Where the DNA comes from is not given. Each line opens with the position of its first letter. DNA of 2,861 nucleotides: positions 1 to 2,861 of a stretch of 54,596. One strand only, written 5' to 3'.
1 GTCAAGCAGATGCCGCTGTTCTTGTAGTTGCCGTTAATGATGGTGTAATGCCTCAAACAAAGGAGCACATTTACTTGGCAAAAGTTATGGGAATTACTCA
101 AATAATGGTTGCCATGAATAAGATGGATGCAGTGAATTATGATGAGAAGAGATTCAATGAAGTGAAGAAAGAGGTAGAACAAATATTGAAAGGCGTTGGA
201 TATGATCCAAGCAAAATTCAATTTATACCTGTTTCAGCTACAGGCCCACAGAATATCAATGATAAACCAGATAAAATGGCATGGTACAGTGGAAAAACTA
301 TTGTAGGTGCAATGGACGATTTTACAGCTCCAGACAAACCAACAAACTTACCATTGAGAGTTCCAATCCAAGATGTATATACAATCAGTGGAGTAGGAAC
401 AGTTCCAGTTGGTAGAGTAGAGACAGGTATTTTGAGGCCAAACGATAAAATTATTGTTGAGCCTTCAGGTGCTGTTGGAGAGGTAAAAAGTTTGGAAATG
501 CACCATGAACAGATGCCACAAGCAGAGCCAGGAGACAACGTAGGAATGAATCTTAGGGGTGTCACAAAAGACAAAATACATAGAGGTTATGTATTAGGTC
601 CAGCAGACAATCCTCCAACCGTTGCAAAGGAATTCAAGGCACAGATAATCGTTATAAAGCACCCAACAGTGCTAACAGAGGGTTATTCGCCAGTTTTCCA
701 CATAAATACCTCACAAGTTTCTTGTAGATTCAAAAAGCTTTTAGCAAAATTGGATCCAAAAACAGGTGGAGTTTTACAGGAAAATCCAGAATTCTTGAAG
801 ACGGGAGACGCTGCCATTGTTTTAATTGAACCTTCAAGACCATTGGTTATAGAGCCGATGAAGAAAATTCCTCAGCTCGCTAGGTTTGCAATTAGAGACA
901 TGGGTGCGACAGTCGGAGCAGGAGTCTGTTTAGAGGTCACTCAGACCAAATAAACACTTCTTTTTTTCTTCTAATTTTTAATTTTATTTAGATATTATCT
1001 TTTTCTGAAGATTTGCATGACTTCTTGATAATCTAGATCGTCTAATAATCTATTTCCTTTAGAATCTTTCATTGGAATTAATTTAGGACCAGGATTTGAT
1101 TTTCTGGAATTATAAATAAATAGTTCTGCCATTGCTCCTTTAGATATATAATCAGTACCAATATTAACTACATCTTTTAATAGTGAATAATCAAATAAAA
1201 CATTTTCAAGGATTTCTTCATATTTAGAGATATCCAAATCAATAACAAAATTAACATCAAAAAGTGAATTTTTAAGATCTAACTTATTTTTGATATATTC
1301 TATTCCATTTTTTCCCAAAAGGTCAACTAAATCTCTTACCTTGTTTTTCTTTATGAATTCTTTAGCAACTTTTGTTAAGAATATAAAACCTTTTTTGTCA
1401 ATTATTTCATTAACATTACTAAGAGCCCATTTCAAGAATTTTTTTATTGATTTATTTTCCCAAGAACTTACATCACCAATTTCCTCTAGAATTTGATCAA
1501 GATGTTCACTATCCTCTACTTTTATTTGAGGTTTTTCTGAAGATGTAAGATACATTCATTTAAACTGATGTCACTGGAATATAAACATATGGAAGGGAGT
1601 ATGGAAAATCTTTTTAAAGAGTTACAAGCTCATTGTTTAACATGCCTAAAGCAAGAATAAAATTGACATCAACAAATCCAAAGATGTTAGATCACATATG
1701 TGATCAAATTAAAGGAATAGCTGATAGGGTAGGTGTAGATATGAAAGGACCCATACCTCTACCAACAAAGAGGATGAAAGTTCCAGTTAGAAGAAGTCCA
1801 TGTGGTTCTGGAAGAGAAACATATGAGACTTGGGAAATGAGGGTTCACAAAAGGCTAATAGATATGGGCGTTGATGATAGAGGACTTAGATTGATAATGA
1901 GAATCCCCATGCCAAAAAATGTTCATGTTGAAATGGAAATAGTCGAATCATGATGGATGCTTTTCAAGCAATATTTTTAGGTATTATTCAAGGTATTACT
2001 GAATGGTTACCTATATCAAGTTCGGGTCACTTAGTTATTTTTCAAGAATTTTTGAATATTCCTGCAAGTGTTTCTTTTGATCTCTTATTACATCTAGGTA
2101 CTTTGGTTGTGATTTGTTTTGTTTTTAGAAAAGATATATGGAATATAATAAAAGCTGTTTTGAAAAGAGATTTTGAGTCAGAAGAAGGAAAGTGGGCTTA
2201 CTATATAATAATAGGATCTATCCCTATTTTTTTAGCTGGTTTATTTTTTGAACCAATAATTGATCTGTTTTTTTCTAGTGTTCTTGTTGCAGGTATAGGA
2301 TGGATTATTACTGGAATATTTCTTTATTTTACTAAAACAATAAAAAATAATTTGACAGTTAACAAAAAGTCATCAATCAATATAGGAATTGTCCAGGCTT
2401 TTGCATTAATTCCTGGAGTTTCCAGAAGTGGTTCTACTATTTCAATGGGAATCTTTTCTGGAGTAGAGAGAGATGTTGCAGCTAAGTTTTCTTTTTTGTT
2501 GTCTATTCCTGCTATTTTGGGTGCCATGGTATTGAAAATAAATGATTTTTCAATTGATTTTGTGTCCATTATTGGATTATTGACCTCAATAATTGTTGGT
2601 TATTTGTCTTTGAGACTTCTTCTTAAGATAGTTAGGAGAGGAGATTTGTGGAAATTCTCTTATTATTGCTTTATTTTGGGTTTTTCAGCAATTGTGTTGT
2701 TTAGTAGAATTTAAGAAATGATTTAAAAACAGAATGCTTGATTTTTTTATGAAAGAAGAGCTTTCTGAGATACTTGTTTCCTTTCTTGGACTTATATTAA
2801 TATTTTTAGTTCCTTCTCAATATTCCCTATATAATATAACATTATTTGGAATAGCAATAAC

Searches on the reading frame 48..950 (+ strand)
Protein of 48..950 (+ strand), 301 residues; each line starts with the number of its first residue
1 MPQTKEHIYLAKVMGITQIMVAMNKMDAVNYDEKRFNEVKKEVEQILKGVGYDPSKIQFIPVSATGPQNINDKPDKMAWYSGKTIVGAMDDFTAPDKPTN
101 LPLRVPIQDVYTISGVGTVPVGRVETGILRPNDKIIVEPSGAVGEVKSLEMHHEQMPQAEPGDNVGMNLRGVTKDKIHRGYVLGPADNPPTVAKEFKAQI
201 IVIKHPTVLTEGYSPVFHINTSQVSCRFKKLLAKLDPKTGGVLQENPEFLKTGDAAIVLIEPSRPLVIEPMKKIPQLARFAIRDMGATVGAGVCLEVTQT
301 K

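Call 76: search_protein_families(library=pfam, proteins=[window:48-950:+], max_evalue=0.01)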
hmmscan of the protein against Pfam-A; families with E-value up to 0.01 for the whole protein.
window:48-950:+ (301 aa): 5 families
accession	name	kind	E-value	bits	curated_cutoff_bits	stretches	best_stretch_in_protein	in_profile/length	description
PF22594.2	GTP-eEF1A_C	-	3e-34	117.9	27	1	195-294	1-100/101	GTP-eEF1A C-terminal domain-like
PF03143.23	GTP_EFTU_D3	-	3.9e-28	98.3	27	1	190-297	2-105/106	Elongation factor Tu C-terminal domain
PF03144.31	GTP_EFTU_D2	-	7e-18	65.3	30.3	1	117-183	1-72/73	Elongation factor Tu domain 2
PF00009.33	GTP_EFTU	-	6e-12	46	26.5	1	1-71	107-176/188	Elongation factor Tu GTP binding domain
PF14578.12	GTP_EFTU_D4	-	1.5e-05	25.3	23.8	1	120-182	20-84/86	Elongation factor Tu domain 4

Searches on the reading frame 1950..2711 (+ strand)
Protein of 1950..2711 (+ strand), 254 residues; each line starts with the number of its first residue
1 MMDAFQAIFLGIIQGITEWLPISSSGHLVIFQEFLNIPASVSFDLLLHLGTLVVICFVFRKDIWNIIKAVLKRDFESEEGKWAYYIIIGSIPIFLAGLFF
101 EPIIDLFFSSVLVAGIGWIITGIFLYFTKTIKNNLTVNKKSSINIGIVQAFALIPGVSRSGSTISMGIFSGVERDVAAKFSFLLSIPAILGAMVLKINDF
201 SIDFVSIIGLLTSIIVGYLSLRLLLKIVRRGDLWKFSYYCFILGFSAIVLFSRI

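Call 76: search_protein_families(library=pfam, proteins=[window:1950-2711:+], max_evalue=0.01)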
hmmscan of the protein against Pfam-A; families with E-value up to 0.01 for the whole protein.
window:1950-2711:+ (254 aa): 1 family
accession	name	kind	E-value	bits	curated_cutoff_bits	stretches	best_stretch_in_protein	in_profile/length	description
PF02673.24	BacA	-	2.3e-74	250.8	33.4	1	7-245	1-256/257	Bacitracin resistance protein BacA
